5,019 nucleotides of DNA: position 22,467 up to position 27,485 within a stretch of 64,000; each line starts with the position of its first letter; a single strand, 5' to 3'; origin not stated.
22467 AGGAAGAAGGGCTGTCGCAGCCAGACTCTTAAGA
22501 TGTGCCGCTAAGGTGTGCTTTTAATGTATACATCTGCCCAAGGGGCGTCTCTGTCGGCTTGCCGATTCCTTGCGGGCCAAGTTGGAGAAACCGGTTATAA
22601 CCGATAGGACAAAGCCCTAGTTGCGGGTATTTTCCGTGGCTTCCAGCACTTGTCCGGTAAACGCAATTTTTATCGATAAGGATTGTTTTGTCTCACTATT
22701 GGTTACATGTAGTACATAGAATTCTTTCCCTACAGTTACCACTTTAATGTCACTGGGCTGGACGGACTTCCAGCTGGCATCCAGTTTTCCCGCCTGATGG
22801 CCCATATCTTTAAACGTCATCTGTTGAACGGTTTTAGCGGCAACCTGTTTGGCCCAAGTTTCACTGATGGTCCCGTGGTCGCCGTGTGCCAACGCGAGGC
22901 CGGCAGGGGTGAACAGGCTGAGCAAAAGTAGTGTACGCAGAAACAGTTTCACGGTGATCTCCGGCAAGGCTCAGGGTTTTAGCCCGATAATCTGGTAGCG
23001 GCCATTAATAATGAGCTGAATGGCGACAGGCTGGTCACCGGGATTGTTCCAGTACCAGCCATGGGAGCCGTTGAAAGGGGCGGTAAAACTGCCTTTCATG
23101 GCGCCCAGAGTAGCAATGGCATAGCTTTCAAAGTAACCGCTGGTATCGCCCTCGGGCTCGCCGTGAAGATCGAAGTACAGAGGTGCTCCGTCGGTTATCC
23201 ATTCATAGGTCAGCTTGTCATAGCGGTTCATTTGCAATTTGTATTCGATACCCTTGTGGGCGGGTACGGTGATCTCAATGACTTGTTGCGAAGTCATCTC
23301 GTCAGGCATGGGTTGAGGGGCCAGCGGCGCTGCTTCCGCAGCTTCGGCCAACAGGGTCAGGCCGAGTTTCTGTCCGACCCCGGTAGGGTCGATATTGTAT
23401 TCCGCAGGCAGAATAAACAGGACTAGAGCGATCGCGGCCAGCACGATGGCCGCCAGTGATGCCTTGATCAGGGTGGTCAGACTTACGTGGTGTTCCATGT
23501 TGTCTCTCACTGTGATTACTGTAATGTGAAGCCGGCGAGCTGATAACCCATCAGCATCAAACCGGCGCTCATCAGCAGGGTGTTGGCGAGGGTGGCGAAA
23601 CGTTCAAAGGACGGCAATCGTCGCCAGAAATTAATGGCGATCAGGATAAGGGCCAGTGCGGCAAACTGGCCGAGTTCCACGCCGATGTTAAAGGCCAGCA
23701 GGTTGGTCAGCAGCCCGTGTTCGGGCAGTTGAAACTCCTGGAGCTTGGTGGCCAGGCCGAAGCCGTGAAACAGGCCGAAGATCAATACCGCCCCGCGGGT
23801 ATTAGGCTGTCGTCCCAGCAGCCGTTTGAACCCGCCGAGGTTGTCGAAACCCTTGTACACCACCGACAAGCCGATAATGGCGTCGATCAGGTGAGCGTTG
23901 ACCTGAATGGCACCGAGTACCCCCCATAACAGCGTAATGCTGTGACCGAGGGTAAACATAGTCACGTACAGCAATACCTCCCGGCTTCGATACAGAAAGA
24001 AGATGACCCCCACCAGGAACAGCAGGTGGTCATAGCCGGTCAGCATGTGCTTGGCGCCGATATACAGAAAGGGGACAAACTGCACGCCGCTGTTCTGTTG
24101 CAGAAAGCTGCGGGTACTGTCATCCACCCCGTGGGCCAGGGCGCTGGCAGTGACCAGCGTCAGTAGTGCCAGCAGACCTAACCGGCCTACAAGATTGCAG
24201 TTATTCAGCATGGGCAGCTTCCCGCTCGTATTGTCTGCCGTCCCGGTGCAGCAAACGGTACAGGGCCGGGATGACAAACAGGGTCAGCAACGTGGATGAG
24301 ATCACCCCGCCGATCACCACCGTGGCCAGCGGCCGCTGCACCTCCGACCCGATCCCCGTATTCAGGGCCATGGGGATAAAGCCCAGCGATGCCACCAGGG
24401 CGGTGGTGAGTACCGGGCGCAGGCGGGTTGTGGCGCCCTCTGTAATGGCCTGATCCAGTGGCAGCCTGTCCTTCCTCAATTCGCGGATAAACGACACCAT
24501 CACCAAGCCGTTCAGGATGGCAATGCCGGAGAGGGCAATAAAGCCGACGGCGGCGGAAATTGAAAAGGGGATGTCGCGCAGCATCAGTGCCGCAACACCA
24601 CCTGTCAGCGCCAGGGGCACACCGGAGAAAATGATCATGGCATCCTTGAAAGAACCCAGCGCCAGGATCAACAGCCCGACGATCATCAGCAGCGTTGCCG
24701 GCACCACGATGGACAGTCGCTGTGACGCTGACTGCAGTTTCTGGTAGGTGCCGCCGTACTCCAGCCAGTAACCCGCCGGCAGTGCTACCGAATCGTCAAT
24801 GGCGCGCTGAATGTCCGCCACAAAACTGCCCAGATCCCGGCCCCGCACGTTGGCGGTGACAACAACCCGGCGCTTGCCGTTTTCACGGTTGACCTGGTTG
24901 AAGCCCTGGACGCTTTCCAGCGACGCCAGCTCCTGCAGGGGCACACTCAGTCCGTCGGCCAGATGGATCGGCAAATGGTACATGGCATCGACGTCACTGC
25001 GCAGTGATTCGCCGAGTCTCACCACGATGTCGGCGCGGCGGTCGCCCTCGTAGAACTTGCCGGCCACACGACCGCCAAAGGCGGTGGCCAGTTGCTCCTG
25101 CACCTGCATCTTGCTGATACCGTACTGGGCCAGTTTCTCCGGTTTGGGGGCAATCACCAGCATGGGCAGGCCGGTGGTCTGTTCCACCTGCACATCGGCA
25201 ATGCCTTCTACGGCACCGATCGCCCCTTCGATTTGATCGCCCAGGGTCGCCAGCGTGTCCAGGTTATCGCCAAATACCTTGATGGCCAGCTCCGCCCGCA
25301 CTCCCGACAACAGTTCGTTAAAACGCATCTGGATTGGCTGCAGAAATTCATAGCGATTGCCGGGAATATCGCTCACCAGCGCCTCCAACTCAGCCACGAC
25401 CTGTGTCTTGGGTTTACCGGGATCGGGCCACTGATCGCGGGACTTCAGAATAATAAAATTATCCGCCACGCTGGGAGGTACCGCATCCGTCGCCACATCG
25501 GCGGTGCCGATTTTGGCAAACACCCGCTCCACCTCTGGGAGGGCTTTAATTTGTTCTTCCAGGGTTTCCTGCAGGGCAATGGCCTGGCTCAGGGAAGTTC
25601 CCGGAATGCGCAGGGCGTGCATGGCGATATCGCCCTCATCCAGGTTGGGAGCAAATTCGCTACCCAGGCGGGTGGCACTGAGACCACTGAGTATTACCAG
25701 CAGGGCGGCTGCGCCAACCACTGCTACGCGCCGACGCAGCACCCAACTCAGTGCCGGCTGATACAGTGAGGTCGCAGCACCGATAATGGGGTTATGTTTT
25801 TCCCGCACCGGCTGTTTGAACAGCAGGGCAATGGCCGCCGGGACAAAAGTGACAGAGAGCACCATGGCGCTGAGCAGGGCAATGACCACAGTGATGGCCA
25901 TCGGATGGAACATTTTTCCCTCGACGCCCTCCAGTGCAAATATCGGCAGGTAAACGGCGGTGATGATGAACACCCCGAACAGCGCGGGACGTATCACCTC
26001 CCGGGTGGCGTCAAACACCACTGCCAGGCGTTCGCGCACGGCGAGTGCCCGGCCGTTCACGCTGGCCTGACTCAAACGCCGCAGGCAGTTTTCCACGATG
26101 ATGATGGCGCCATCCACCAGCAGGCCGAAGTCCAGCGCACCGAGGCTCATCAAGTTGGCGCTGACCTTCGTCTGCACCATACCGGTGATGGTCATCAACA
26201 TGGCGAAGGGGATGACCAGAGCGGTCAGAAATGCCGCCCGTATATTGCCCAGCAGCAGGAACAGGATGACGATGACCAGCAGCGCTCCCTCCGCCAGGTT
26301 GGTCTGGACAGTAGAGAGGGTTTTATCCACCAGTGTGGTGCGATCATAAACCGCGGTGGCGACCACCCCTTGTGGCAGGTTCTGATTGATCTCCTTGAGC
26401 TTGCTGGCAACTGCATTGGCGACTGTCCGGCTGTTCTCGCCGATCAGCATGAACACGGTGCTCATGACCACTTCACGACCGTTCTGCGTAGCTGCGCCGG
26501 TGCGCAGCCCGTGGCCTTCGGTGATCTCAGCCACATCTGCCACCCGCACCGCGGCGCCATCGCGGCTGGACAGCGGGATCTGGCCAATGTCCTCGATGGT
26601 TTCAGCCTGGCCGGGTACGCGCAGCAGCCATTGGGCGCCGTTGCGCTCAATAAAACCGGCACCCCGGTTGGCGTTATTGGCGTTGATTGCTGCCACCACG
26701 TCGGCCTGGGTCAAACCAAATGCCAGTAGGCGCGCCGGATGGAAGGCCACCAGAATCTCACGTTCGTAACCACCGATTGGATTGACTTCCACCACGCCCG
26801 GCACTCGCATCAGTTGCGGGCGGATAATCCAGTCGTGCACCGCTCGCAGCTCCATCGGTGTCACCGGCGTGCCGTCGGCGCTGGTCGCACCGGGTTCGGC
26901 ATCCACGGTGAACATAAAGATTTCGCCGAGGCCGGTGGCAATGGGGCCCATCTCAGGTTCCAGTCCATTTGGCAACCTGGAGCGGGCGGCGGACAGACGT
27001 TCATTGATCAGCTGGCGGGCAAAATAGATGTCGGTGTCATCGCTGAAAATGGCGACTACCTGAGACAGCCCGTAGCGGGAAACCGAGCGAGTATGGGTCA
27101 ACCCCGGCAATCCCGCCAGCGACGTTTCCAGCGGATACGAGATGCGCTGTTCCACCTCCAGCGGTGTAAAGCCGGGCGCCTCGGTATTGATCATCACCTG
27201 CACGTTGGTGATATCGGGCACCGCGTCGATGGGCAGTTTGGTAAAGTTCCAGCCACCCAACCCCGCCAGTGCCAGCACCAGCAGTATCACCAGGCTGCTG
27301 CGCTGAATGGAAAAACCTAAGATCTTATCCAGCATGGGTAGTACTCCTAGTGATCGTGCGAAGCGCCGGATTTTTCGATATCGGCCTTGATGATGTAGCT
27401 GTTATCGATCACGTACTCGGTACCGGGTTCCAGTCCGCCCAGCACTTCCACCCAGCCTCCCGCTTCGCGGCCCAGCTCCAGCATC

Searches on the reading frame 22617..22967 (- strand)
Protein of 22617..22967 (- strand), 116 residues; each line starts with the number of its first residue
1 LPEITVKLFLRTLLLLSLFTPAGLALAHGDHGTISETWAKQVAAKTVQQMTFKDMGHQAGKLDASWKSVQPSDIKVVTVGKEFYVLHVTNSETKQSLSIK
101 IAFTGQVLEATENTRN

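Call 40: search_protein_families(library=pfam, proteins=[window:22617-22967:-], max_evalue=1)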
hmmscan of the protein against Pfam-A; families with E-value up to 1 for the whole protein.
window:22617-22967:- (116 aa): 1 family
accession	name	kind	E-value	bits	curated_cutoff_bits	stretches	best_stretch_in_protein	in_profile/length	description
PF20098.4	DUF6488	-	1.3e-29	102.8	27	1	7-113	2-108/110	Family of unknown function (DUF6488)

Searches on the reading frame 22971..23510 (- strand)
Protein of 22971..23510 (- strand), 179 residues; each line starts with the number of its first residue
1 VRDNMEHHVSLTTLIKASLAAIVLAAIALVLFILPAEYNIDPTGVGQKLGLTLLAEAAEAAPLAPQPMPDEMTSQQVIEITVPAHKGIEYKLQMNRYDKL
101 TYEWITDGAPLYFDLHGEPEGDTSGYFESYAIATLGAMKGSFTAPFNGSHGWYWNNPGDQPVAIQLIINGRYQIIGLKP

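Call 5: search_protein_families(library=pfam, proteins=[window:22971-23510:-])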
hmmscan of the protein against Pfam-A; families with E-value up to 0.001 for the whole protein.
window:22971-23510:- (179 aa): 0 families

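Call 40: search_protein_families(library=pfam, proteins=[window:22971-23510:-], max_evalue=1)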
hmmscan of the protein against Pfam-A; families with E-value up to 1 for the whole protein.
window:22971-23510:- (179 aa): 1 family
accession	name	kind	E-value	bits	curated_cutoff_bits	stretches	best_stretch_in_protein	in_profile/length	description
PF21815.4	PAS_PdeA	-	0.017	15.6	21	1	18-98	5-84/106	PdeA-like PAS domain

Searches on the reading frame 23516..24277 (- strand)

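Call 5: search_protein_families(library=pfam, proteins=[window:23516-24277:-])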
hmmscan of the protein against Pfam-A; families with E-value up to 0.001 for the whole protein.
window:23516-24277:- (253 aa): 2 families
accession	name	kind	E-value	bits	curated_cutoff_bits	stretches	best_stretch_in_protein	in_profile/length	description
PF13795.12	HupE_UreJ_2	-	9e-56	188.3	24.5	1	70-220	1-154/156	HupE / UreJ protein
PF04955.18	HupE_UreJ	-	8.4e-06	25.8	23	1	39-206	3-145/179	HupE / UreJ protein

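Call 41: search_protein_families(library=ncbifam, proteins=[window:23516-24277:-], max_evalue=0.001)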
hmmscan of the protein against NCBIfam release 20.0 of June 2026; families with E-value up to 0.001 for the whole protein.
window:23516-24277:- (253 aa): 0 families

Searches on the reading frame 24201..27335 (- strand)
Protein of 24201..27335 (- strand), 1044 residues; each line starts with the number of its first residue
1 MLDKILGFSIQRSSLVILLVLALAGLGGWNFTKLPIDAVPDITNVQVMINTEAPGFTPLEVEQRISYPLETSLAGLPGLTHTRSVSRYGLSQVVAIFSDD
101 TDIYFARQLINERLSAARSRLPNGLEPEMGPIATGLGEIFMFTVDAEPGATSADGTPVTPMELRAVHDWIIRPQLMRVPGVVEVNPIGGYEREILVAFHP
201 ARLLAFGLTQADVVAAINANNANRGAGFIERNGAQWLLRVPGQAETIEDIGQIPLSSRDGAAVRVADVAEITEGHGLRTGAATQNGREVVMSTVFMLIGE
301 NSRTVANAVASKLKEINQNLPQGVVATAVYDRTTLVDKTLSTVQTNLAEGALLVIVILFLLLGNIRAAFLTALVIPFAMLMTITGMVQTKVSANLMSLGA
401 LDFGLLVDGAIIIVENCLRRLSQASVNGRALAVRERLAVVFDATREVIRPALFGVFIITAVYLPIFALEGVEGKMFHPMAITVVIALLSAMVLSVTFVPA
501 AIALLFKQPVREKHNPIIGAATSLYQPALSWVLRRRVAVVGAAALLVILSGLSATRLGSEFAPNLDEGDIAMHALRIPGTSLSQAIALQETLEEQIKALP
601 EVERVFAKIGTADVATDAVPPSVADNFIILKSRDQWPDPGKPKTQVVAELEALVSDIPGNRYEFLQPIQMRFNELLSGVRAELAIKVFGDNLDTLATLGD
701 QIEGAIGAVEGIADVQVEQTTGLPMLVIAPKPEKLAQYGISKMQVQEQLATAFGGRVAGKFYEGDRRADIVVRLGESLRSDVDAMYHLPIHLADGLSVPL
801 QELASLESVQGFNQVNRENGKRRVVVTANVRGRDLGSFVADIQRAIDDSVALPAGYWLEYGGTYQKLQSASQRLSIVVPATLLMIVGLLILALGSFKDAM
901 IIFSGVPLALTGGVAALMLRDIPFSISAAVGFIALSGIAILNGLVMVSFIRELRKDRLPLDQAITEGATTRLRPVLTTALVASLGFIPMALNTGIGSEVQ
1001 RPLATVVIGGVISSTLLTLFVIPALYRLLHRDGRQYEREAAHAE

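Call 5: search_protein_families(library=pfam, proteins=[window:24201-27335:-])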
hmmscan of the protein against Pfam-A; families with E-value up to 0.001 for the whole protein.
window:24201-27335:- (1044 aa): 1 family
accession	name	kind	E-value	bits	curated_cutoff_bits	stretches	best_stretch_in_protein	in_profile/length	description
PF00873.25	ACR_tran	-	4.6e-303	1008.3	28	1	6-1030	2-1021/1021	AcrB/AcrD/AcrF family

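Call 41: search_protein_families(library=ncbifam, proteins=[window:24201-27335:-], max_evalue=0.001)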
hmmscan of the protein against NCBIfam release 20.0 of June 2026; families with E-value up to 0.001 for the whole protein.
window:24201-27335:- (1044 aa): 12 families
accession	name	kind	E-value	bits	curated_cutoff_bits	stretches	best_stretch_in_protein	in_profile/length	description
TIGR00914.1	2A0601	subfamily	0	1428.5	701.45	1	1-1039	1-1045/1051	CusA/CzcA family heavy metal efflux RND transporter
NF033617.1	RND_permease_2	subfamily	1.5e-147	493.3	1250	1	9-1031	4-1009/1009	multidrug efflux RND transporter permease subunit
NF000282.2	RND_permease_1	subfamily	7e-126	421.5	1250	1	8-1030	3-1028/1029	multidrug efflux RND transporter permease subunit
TIGR00915.1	2A0602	subfamily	7.5e-103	345.2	940.35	1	8-1032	4-1031/1050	efflux RND transporter permease subunit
NF007905.0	PRK10614.1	equivalog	1.5e-91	307.6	1774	1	6-1039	4-1018/1025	multidrug efflux RND transporter permease subunit MdtC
NF007131.0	PRK09577.1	equivalog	4.1e-85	286.3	1768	1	15-1032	13-1025/1045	multidrug efflux RND transporter permease subunit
NF007798.0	PRK10503.1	equivalog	8.3e-85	285.2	1584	1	17-1041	26-1034/1040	MdtB/MuxB family multidrug efflux RND transporter permease subunit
NF007133.0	PRK09579.1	equivalog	1.8e-83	280.8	1763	1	10-1037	8-1010/1017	multidrug efflux RND transporter permease subunit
NF007842.1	PRK10555.1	equivalog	2.3e-72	244.2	1854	1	8-1031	4-1028/1036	multidrug efflux RND transporter permease AcrD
NF000037.1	RND_perm_OqxB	exception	3.2e-61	207.3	2200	1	14-1030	12-1035/1050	multidrug efflux RND transporter permease subunit OqxB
NF011706.2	PRK15127.1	equivalog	3.8e-56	190.6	2150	1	15-1033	13-1033/1049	multidrug efflux RND transporter permease subunit AcrB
TIGR00921.1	2A067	subfamily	3.6e-06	25.3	351.9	1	864-1029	184-346/733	hydrophobe/amphiphile efflux-3 (HAE3) family transporter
